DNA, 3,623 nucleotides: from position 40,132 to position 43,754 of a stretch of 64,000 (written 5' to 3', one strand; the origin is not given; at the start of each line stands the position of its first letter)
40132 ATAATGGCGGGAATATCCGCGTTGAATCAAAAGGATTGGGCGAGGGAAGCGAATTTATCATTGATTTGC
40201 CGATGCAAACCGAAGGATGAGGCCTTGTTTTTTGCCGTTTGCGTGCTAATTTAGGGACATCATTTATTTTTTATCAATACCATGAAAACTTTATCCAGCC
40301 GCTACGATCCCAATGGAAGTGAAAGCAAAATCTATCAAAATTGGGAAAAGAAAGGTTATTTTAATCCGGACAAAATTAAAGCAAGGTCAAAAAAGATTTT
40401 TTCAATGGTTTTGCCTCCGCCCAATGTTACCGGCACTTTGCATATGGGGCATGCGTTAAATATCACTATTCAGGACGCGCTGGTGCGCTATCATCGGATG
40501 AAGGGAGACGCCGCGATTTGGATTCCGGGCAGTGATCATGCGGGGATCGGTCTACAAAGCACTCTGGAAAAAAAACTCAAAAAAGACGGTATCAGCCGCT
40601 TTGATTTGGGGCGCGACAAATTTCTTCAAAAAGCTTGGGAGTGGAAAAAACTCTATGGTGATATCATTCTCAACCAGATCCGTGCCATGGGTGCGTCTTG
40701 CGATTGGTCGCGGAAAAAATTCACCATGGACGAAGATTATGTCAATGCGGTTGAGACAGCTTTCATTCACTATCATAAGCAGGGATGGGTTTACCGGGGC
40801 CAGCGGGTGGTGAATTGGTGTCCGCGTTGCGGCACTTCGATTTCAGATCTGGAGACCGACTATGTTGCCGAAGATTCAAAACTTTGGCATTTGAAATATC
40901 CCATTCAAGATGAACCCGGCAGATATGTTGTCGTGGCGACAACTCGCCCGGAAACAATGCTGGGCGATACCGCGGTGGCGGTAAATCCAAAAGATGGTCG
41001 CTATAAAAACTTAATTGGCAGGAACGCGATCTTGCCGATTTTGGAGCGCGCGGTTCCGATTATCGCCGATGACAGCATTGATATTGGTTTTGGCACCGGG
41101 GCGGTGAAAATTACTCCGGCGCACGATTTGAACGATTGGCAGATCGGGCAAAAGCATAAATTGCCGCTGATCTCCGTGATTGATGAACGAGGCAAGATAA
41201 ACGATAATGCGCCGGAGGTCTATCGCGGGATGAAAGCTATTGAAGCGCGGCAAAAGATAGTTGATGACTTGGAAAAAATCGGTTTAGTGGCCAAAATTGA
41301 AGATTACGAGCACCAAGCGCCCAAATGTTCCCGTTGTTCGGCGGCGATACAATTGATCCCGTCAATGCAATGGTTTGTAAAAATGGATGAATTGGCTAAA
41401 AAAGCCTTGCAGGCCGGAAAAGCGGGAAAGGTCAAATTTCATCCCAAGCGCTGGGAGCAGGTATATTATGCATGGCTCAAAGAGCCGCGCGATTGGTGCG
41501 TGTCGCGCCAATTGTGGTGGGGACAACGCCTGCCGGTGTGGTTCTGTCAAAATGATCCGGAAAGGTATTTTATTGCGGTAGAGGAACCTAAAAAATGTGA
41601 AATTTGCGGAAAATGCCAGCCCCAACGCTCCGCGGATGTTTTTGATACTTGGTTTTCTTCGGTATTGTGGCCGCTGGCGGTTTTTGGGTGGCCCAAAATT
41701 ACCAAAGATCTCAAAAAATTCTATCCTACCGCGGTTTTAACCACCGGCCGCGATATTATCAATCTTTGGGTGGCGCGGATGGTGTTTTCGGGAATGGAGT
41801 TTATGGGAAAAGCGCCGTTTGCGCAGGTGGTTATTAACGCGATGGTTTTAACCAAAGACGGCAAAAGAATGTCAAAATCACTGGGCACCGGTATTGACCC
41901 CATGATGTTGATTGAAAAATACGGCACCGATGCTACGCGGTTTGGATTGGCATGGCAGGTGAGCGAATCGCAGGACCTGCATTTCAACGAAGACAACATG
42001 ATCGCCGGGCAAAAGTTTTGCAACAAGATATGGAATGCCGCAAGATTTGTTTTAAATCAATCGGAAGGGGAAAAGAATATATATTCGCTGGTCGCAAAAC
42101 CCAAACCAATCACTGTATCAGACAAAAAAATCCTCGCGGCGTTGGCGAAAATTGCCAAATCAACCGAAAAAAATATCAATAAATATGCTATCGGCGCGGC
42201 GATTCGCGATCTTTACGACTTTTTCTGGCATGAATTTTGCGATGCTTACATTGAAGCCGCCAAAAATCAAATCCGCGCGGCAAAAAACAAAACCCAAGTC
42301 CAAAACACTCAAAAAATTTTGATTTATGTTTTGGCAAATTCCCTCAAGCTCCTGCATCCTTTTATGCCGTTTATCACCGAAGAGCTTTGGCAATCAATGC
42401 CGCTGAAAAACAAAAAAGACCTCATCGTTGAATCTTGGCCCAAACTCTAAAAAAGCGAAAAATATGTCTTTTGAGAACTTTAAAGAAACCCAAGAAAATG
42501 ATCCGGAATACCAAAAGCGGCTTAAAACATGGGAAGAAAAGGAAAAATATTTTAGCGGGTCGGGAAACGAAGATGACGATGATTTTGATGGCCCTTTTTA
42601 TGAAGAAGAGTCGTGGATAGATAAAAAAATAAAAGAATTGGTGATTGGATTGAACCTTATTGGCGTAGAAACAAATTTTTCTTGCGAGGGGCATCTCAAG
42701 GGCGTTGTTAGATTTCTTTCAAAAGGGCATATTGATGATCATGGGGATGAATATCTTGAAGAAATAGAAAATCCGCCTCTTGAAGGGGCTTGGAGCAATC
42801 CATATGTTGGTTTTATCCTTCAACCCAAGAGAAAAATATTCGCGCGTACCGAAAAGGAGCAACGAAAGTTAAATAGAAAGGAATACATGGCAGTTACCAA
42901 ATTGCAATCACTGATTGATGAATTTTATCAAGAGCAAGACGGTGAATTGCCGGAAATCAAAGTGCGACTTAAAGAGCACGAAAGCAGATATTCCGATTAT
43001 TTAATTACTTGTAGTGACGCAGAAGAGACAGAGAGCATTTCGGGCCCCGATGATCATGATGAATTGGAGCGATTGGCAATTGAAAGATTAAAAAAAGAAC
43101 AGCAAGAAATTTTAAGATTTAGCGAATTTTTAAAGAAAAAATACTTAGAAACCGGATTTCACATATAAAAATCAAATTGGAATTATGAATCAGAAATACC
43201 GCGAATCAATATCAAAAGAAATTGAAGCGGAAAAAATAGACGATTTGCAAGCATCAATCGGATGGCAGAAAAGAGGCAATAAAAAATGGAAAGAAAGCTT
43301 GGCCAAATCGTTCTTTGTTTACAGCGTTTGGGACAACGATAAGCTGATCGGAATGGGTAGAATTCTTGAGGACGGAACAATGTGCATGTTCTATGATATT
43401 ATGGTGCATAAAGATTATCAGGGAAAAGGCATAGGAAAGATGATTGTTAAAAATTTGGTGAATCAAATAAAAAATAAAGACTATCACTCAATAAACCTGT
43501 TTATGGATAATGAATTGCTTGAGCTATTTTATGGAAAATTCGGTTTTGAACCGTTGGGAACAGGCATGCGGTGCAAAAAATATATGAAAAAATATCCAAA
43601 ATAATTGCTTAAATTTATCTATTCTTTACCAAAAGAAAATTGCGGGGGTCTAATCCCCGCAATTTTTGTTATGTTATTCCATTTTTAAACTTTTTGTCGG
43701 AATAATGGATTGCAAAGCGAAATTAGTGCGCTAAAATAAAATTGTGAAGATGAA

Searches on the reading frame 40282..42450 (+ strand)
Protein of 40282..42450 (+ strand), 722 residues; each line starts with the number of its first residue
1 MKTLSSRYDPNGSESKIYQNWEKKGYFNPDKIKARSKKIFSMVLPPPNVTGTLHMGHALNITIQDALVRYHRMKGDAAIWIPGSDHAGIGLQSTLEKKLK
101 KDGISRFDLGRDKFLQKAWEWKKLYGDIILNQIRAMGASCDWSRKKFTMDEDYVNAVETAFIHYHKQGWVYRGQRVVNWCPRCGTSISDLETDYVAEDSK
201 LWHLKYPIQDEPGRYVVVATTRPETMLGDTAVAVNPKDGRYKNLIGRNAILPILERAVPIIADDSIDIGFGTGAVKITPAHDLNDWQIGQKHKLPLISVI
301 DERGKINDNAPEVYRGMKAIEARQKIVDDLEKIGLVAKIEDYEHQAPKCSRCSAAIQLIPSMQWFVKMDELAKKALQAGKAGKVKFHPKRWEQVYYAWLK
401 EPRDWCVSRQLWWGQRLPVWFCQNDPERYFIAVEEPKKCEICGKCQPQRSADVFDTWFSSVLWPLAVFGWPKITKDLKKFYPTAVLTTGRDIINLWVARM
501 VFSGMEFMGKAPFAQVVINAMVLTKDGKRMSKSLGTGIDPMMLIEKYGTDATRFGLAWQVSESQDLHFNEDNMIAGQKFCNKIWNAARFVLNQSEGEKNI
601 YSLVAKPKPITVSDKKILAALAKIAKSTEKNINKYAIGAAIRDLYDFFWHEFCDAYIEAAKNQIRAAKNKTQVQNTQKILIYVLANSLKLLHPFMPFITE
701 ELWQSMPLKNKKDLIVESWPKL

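Call 85: search_protein_families(library=pfam, proteins=[window:40282-42450:+], max_evalue=0.001)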
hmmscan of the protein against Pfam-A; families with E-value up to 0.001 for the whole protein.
window:40282-42450:+ (722 aa): 4 families
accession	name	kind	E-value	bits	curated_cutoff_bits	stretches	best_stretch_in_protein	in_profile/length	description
PF00133.28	tRNA-synt_1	-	2.6e-125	418.9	22.7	1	16-568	1-413/414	tRNA synthetases class I (I, L, M and V)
PF08264.19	Anticodon_1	-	1.2e-30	106.8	25.1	1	614-721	1-106/148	Anticodon-binding domain of tRNA ligase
PF09334.17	tRNA-synt_1g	-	5.5e-23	81.8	20.1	3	487-575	287-373/391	tRNA synthetases class I (M)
PF13603.12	tRNA-synt_1_2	-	1.3e-10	41.6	25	1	246-307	86-147/185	Leucyl-tRNA synthetase, editing domain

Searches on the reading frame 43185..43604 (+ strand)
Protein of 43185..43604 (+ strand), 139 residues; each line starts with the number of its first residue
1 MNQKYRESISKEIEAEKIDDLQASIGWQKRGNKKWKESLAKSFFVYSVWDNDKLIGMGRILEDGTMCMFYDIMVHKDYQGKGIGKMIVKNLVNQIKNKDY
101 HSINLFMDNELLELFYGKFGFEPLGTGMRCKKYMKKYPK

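Call 85: search_protein_families(library=pfam, proteins=[window:43185-43604:+], max_evalue=0.001)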
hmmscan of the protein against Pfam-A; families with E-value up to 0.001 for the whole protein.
window:43185-43604:+ (139 aa): 7 families
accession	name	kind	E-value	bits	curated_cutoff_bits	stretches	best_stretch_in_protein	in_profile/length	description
PF13673.13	Acetyltransf_10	-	1.7e-14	54.3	23.6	1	32-126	19-111/128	Acetyltransferase (GNAT) domain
PF00583.31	Acetyltransf_1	-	7.3e-14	52.5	20.7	1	24-121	13-116/116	Acetyltransferase (GNAT) family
PF13508.13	Acetyltransf_7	-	1.2e-13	51.6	27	1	45-123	5-84/84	Acetyltransferase (GNAT) domain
PF08445.16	FR47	-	0.00011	22.6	22.1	1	68-123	23-79/86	FR47-like protein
PF17013.11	Acetyltransf_15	-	0.00027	20.9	35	1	46-101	60-106/210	Putative acetyl-transferase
PF14542.12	Acetyltransf_CG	-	0.00029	21.3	30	1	48-100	4-58/80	GCN5-related N-acetyl-transferase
PF13527.13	Acetyltransf_9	-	0.00054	20.4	25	0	33-123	31-126/127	Acetyltransferase (GNAT) domain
